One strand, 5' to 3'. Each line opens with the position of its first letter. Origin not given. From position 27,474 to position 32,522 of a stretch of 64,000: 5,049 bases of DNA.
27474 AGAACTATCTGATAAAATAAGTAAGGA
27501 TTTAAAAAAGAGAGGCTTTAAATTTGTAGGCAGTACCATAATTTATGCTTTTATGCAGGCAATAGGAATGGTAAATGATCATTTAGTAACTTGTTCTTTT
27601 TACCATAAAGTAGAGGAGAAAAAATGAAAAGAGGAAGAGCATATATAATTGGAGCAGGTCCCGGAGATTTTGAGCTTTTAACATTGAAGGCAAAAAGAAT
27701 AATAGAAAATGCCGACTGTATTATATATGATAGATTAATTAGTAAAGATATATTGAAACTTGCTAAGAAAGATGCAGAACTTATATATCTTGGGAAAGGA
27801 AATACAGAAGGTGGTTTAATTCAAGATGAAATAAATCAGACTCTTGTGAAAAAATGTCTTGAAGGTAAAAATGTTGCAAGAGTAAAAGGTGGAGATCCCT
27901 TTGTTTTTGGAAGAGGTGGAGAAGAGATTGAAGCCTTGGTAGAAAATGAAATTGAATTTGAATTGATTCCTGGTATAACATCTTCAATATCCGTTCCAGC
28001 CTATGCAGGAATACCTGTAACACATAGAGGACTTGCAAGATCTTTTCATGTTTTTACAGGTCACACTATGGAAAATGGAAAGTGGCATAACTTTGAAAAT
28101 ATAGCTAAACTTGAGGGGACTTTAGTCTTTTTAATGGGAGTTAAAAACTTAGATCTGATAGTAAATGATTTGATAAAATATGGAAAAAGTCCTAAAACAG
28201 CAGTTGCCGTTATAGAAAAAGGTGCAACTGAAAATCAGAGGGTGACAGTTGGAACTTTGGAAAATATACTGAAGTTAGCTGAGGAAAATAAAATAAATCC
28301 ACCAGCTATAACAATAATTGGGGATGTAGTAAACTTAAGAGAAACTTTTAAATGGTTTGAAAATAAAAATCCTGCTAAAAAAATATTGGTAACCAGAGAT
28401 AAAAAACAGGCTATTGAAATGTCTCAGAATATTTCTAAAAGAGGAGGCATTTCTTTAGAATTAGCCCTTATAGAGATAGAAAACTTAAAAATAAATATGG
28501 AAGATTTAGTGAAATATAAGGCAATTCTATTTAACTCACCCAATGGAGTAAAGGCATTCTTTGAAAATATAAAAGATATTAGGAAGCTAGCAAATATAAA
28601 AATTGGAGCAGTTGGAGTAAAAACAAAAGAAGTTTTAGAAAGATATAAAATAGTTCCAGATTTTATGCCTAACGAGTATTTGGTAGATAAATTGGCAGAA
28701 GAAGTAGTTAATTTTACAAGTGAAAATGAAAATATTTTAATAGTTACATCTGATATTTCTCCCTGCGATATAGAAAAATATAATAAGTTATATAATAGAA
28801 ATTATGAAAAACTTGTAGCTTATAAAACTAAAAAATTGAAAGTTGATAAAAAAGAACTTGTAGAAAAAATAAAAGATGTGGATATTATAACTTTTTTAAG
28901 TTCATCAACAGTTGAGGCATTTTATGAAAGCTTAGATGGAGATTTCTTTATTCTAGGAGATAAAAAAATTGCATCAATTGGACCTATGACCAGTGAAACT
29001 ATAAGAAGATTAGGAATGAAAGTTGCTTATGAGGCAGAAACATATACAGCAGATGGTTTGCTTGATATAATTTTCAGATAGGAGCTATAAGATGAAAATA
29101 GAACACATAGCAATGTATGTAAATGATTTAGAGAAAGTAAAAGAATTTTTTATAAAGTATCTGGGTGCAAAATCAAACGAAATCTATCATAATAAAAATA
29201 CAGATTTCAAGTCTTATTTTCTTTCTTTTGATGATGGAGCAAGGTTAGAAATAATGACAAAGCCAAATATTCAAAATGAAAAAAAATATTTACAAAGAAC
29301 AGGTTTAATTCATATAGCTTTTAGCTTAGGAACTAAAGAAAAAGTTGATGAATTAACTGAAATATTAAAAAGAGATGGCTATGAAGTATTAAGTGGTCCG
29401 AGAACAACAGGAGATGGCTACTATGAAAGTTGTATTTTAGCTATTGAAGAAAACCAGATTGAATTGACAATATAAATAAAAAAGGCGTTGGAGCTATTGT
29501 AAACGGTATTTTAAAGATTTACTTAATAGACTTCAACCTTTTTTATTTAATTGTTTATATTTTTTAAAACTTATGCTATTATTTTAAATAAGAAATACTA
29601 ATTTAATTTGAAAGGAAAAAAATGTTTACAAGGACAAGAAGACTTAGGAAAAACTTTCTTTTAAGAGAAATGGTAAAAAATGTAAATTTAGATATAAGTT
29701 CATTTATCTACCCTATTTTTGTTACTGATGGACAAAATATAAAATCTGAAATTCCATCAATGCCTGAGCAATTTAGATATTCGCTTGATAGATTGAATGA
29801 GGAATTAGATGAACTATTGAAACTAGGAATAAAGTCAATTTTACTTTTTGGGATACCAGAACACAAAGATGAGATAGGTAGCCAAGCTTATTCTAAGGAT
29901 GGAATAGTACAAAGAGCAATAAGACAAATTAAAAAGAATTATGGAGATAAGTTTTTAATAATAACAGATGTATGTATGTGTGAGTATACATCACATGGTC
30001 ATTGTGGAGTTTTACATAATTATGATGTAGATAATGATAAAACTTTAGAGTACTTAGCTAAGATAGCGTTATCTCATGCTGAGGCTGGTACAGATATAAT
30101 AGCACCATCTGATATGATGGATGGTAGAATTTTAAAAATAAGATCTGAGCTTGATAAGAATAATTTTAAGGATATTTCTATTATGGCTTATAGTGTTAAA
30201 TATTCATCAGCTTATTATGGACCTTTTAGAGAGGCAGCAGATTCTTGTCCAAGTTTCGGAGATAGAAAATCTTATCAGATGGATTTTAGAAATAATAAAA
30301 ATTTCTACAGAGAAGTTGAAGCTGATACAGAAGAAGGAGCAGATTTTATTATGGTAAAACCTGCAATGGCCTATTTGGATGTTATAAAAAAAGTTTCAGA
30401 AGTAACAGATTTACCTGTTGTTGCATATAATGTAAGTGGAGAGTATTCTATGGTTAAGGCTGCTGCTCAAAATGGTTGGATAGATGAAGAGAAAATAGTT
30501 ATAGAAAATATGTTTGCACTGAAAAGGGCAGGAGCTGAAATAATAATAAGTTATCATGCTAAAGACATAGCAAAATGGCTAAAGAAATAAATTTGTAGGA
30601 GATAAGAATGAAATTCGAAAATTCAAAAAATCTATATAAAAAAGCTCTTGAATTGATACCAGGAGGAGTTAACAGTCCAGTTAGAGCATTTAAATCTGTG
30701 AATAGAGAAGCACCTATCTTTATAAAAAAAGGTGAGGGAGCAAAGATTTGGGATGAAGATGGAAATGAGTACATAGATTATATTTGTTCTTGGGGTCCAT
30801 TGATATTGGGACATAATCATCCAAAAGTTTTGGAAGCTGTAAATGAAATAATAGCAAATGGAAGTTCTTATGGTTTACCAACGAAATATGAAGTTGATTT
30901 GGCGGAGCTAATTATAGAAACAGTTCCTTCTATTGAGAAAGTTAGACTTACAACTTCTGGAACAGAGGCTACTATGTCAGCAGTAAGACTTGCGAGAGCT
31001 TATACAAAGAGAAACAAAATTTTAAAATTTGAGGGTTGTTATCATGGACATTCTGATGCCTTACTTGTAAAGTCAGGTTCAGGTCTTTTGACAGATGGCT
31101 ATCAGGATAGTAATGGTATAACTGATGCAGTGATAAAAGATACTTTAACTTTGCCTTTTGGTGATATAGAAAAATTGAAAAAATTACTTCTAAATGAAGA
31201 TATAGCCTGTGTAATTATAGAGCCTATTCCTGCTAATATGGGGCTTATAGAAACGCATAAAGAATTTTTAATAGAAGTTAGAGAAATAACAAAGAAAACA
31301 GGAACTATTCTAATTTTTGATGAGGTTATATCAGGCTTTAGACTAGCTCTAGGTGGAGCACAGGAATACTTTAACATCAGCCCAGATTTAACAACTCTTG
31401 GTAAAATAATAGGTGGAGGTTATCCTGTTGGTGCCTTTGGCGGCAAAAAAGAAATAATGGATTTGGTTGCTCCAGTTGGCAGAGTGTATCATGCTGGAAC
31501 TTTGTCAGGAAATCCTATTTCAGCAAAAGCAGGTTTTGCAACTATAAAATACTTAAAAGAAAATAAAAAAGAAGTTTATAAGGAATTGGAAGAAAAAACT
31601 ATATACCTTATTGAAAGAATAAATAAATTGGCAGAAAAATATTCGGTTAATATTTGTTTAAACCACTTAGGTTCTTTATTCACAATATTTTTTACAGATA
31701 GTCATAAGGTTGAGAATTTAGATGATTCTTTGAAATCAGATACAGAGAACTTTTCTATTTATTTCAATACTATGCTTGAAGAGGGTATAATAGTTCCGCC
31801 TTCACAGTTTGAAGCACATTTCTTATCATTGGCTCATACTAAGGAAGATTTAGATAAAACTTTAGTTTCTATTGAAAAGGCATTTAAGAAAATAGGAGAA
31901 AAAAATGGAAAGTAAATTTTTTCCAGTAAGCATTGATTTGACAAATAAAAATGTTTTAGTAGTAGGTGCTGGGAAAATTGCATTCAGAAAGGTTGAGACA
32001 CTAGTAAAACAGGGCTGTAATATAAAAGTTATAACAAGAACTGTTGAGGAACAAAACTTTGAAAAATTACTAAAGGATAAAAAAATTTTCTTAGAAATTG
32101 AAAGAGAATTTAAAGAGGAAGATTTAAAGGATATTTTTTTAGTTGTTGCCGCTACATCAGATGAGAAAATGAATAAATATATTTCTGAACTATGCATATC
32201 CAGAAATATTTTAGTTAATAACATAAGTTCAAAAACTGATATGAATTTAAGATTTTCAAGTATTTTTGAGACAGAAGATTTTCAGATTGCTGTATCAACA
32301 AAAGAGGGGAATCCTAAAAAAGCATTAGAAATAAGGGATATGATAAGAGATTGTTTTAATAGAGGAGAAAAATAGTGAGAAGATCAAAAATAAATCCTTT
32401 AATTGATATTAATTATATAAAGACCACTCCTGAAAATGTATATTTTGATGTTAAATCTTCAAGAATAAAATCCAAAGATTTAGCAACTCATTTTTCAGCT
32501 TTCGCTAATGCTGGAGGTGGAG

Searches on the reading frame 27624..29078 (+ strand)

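Call 52: search_protein_families(library=pfam, proteins=[window:27624-29078:+], max_evalue=0.0001)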
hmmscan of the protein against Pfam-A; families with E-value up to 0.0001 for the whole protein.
window:27624-29078:+ (485 aa): 2 families
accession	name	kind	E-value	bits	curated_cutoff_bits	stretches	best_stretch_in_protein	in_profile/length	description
PF02602.20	HEM4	-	1.6e-53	181.6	27.5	1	265-480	2-230/231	Uroporphyrinogen-III synthase HemD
PF00590.25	TP_methylase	-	6.3e-51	173.7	27.8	1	7-215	3-211/212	Tetrapyrrole (Corrin/Porphyrin) Methylases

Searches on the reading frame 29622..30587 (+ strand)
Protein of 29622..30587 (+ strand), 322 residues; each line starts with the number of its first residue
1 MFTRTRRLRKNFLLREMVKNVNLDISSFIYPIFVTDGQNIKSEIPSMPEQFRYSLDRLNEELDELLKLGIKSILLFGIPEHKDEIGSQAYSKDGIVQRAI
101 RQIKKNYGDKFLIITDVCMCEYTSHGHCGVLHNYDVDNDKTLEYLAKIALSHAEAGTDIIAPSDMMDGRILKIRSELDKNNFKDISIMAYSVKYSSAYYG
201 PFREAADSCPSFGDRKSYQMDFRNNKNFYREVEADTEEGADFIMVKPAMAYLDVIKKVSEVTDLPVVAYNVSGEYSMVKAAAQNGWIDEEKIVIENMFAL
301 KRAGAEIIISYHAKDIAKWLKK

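Call 52: search_protein_families(library=pfam, proteins=[window:29622-30587:+], max_evalue=0.0001)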
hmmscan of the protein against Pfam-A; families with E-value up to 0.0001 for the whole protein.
window:29622-30587:+ (322 aa): 1 family
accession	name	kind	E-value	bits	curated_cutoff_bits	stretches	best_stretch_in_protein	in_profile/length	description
PF00490.27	ALAD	-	1.2e-149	498.1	24.6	1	3-319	2-317/317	Delta-aminolevulinic acid dehydratase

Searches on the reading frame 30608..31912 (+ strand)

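Call 52: search_protein_families(library=pfam, proteins=[window:30608-31912:+], max_evalue=0.0001)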
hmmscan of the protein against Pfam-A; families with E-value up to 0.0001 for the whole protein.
window:30608-31912:+ (435 aa): 1 family
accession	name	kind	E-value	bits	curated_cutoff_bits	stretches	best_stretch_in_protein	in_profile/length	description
PF00202.27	Aminotran_3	-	3.3e-74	250.4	30.5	1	34-425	8-402/403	Aminotransferase class-III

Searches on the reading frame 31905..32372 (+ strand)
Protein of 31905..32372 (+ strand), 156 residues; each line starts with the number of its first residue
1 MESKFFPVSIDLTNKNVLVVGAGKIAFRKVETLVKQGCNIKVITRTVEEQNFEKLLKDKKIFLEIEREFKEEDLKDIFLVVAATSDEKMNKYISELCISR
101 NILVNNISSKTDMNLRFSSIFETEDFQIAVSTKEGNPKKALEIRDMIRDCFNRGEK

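Call 52: search_protein_families(library=pfam, proteins=[window:31905-32372:+], max_evalue=0.0001)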
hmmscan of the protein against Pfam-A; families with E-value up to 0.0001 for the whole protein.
window:31905-32372:+ (156 aa): 2 families
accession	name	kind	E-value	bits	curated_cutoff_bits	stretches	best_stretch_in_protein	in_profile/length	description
PF13241.12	NAD_binding_7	-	2.2e-24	86.5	22.1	1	9-118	2-103/104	Putative NAD(P)-binding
PF01488.26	Shikimate_DH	-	4.6e-06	27.2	24.3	1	11-60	9-60/138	Shikimate / quinate 5-dehydrogenase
